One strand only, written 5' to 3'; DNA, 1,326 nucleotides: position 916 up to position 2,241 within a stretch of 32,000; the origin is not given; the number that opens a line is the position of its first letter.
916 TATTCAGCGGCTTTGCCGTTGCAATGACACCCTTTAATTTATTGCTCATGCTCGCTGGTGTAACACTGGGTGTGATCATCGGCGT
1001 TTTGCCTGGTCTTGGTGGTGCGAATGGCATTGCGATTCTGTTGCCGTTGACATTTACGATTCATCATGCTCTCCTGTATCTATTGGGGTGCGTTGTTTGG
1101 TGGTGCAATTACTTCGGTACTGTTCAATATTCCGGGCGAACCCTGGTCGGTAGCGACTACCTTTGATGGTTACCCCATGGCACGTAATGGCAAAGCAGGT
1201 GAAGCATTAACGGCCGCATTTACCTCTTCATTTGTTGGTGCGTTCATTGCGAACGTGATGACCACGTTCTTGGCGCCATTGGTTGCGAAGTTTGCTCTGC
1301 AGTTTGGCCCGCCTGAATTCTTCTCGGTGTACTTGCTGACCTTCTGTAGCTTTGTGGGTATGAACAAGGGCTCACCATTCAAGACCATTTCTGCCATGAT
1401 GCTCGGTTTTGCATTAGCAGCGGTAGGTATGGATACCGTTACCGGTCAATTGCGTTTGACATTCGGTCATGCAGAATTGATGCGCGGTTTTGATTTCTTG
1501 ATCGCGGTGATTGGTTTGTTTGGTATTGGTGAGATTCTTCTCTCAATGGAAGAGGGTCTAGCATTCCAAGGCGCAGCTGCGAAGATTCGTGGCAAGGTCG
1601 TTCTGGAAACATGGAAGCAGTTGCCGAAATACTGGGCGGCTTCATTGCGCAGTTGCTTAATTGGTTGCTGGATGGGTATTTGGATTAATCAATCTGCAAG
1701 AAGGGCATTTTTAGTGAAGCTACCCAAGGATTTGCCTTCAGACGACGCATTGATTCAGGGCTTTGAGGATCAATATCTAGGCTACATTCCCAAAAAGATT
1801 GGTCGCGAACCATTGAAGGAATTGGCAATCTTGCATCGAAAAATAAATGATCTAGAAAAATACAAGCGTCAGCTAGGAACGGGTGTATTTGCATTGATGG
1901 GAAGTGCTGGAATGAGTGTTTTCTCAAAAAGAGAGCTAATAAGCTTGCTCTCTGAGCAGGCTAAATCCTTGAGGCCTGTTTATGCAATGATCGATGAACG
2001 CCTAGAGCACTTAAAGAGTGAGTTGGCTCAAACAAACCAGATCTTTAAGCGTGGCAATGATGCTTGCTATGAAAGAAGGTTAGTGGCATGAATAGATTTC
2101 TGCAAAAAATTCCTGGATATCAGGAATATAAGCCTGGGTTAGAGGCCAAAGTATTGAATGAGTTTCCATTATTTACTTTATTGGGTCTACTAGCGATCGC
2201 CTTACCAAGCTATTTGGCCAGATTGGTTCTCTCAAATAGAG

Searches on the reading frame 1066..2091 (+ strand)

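Call 36: search_protein_families(library=pfam, proteins=[window:1066-2091:+], max_evalue=0.00001)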
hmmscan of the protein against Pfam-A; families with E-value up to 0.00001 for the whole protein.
window:1066-2091:+ (341 aa): 1 family
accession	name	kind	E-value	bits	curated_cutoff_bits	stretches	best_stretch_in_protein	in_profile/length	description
PF01970.21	TctA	-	2.8e-64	217.7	28.9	1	1-205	44-250/423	Tripartite tricarboxylate transporter TctA family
